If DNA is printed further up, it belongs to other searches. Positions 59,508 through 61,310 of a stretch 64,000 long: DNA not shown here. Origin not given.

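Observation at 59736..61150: MalG-type permease carries a roughly 470-residue coiled-coil-like insertion in its first external loop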

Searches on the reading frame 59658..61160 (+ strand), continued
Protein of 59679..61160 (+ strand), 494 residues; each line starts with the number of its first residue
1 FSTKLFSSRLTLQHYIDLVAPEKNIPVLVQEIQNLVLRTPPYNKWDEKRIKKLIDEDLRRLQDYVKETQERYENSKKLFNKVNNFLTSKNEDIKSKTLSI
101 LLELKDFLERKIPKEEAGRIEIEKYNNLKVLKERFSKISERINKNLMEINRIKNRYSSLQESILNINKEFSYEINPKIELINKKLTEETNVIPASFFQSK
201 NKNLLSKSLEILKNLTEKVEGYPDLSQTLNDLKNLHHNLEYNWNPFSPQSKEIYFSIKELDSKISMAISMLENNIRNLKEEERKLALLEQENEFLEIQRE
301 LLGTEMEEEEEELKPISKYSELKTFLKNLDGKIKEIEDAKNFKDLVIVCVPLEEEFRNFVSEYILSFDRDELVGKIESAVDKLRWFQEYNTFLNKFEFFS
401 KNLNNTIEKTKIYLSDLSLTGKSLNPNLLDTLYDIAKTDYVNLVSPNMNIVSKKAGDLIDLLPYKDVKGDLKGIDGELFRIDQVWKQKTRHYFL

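Call 31: search_protein_families(library=pfam, alignment_id=A2, max_evalue=0.01)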
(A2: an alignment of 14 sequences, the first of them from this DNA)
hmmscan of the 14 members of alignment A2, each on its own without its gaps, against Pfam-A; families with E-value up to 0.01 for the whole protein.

A. member 1, seq(501 aa): 1 family
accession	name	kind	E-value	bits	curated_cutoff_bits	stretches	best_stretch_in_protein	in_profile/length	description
PF24414.1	DUF7547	-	0.0018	18.7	27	1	231-346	8-118/209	Family of unknown function (DUF7547)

B. families by the number of members that match (of 14 scanned): 22 families
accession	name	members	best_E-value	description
PF01442.23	Apolipoprotein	4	2e-05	Apolipoprotein A1/A4/E domain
PF04513.17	Baculo_PEP_C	3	0.0008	Baculovirus polyhedron envelope protein, PEP, C terminus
PF05531.17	NPV_P10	2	2.1e-05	Nucleopolyhedrovirus P10 protein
PF07889.17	DUF1664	2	0.0027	Protein of unknown function (DUF1664)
PF04108.17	ATG17_like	1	6.7e-06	Autophagy protein ATG17-like domain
PF15923.10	DUF4745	1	0.00014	Domain of unknown function (DUF4745)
PF02183.23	HALZ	1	0.00042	Homeobox associated leucine zipper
PF02050.21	FliJ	1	0.00059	Flagellar FliJ protein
PF25541.1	TBCA_PH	1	0.00074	PH domain-containing proteins, TBCA domain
PF11559.13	ADIP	1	0.0013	Afadin- and alpha -actinin-Binding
PF07275.16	ArdA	1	0.0013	Antirestriction protein (ArdA)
PF24414.1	DUF7547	1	0.0018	Family of unknown function (DUF7547)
PF06160.17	EzrA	1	0.002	Septation ring formation regulator, EzrA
PF05377.16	FlaC_arch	1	0.0021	Flagella accessory protein C (FlaC)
PF06103.16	DUF948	1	0.0032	Bacterial protein of unknown function (DUF948)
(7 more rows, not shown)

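Call 53: predict_structure(alignment_id=A4)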
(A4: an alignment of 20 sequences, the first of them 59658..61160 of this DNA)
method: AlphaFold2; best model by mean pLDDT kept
length: 501 residues; sequences in the alignment: 20
mean_pLDDT: 85.7   pTM: 0.60
mean pLDDT of the five models: 85.7, 84.1, 82.9, 82.7, 81.7
residues with pLDDT >= 90: 312; 70-90: 123; 50-70: 30; < 50: 36
segments of 3 or more residues with pLDDT < 50: 1-17, 197-208, 497-501
pLDDT, mean of each block of 10 residues (from residue 1): 35 47 60 89 85 89 91 96 97 95 96 89 62 86 94 95 94 93 91 61 49 89 92 93 87 78 92 94 94 95 94 86 84 94 94 94 94 90 95 95 95 93 66 84 90 92 92 93 90 62 37
secondary structure, 60 per line:
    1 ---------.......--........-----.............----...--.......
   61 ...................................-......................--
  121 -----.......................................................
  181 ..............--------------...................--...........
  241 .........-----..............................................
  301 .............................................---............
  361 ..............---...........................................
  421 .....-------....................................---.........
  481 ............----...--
elements in order: H10-16 H19-26 H32-44 H54-95 H97-118 H126-194 H209-227 H230-249 H255-345 H349-374 H378-425 H433-468 H472-492

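Call 55: fold_search(model_id=the predicted structure, library=pdb)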
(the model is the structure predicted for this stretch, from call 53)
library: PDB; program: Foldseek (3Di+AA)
matches with E <= 10: 381; with E <= 0.001: 0
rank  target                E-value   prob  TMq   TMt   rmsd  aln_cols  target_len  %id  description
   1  7nyw_B                3.4e-03  0.54  0.11  0.07  29.4       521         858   13  Cryo-EM structure of the MukBEF-MatP-DNA head module (released 2021-07-07)
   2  9y6s_6z               7.7e-03  0.75  0.15  0.02  41.8       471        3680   13  96-nm repeat of the Leishmania tarentolae doublet microtubule (released 2025-12-17)
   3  8glv_Kg               1.1e-02  0.66  0.15  0.04  36.9       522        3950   12  96-nm repeat unit of doublet microtubules from Chlamydomonas reinhardtii flagella (released 2023-05-31)
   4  7zr1_C                1.2e-02  0.66  0.14  0.10  51.7       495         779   13  Chaetomium thermophilum Mre11-Rad50-Nbs1 complex bound to ATPyS (composite structure) (released 2023-01-11)
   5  9gm9_A                1.2e-02  0.51  0.14  0.08  34.4       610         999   10  MukBEF in a DNA capture state (released 2025-03-26)
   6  8j07_g6               1.3e-02  0.69  0.14  0.03  37.0       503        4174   10  96nm repeat of human respiratory doublet microtubule and associated axonemal complexes (released 2023-07-26)
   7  7zr1_D                1.4e-02  0.89  0.19  0.14  58.8       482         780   16  Chaetomium thermophilum Mre11-Rad50-Nbs1 complex bound to ATPyS (composite structure) (released 2023-01-11)
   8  8glv_Fm               1.7e-02  0.87  0.20  0.04  34.5       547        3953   13  96-nm repeat unit of doublet microtubules from Chlamydomonas reinhardtii flagella (released 2023-05-31)
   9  8j07_k9               1.8e-02  0.97  0.25  0.04  30.6       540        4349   14  96nm repeat of human respiratory doublet microtubule and associated axonemal complexes (released 2023-07-26)
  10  9dgr_n                1.8e-02  0.57  0.14  0.03  34.2       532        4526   10  Composite structure of dynein-dynactin on microtubules (released 2025-09-10)
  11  8glv_Cn               2.1e-02  0.80  0.19  0.04  36.3       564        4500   10  96-nm repeat unit of doublet microtubules from Chlamydomonas reinhardtii flagella (released 2023-05-31)
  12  8j07_g1               2.4e-02  0.66  0.13  0.03  35.7       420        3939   10  96nm repeat of human respiratory doublet microtubule and associated axonemal complexes (released 2023-07-26)
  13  9e5c_6b               2.7e-02  0.38  0.13  0.03  36.3       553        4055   12  Cryo-EM structure of 96 nm repeat of microtubule doublet from T. brucei flagellum (released 2025-03-12)
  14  8glv_Co               3.8e-02  0.95  0.26  0.04  35.6       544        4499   11  96-nm repeat unit of doublet microtubules from Chlamydomonas reinhardtii flagella (released 2023-05-31)
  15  8j07_n0               4.5e-02  0.69  0.16  0.04  31.8       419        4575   13  96nm repeat of human respiratory doublet microtubule and associated axonemal complexes (released 2023-07-26)
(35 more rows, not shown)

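Call 56: find_encoding_contigs(protein=P0002, flank=6000, max_places=2)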
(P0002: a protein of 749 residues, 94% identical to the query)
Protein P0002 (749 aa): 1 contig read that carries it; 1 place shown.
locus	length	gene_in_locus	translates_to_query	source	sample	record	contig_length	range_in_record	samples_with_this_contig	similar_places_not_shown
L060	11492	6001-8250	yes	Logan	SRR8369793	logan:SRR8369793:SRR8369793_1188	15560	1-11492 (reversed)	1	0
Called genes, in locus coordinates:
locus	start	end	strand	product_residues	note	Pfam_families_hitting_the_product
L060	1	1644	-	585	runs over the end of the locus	PF00664:ABC_membrane, PF00005:ABC_tran, PF02463:SMC_N (weak)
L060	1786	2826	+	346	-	PF00392:GntR, PF08279:HTH_11 (faint), PF00532:Peripla_BP_1 (weak), PF13407:Peripla_BP_4 (weak), PF13377:Peripla_BP_3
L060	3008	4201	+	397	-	PF01547:SBP_bac_1, PF13416:SBP_bac_8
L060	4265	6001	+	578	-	PF16237:DUF4896, PF16296:TM_PBP2_N, PF00528:BPD_transp_1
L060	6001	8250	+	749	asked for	PF00528:BPD_transp_1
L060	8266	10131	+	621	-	PF07745:Glyco_hydro_53, PF07532:Big_4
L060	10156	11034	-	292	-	PF02574:S-methyl_trans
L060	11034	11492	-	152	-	?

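Call 58: list_cluster_members(proteins=[P0001, P0003, P0007, P0009])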
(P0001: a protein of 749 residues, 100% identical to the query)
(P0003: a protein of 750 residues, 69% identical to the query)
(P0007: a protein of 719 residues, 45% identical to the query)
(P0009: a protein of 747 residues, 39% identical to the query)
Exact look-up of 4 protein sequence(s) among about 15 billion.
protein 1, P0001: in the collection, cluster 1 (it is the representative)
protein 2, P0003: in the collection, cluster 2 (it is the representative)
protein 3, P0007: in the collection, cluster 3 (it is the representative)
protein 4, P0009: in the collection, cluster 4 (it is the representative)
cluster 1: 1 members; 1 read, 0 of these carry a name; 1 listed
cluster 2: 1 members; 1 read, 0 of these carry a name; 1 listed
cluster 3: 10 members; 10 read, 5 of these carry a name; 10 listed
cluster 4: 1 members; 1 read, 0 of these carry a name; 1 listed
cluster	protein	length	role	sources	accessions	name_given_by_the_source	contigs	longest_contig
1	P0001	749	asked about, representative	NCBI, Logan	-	-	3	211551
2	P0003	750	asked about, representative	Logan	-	-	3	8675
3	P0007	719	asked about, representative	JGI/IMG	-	-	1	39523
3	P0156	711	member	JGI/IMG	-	maltose/maltodextrin transport system permease protein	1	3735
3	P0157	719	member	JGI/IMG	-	maltose/maltodextrin transport system permease protein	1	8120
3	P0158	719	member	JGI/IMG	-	maltose/maltodextrin transport system permease protein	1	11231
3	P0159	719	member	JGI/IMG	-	maltose/maltodextrin transport system permease protein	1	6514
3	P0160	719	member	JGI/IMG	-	maltose/maltodextrin transport system permease protein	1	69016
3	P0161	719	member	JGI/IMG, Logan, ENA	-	-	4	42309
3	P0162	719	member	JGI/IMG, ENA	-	-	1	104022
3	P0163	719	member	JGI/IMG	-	-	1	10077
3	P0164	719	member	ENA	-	-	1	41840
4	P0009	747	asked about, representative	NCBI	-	-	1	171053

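Call 62: search_solved_structures(query=A4, max_evalue=1)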
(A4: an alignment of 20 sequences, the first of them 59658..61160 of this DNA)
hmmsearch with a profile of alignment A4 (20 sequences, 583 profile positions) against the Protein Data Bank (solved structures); distinct sequences matched with E-value up to 1: 112 (the best 60 are shown).
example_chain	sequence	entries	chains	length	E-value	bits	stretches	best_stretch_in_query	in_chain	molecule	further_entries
3s84_A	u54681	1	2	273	0.00014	24.1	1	168-424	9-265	Apolipoprotein A-IV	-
8qae_A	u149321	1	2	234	0.00019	23.7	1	183-390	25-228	sc-apCC-6-SLLA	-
8a3k_UNK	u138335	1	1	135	0.00039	22.7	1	182-309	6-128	sc-apCC-4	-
2yo3_A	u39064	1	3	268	0.0024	20.1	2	164-226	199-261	GENERAL CONTROL PROTEIN GCN4, PUTATIVE INNER MEMBRANE PROTEIN, GENERAL CONTROL PROTEIN GCN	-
8w6e_A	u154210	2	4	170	0.0061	18.7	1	286-420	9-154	HBC599 in complex with wFAP1.1 | wFAP1.1 structure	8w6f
6clz_B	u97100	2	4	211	0.0062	18.7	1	166-250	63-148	Apolipoprotein A-I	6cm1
2zdi_C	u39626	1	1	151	0.0063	18.7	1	167-213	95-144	Prefoldin subunit alpha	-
6vv5_A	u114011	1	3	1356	0.0083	18.3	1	166-293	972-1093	Spike glycoprotein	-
6kos_A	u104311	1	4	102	0.0096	18.1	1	270-357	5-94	SUWA (Super WA20)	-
9xnx_A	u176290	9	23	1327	0.011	17.9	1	166-293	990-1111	Spike glycoprotein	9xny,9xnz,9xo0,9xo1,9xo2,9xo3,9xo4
4tql_A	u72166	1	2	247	0.014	17.5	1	185-411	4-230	Three helix bundle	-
9r1n_A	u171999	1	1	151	0.014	17.5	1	182-310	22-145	sc-apCC-4-DPH-2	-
9r1o_A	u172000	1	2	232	0.015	17.4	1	183-375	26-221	sc-apCC-6-DPH-NR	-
4kps_B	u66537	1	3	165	0.019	17.1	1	294-393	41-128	Hemagglutinin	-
4kpq_B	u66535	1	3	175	0.019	17.1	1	294-394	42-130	Hemagglutinin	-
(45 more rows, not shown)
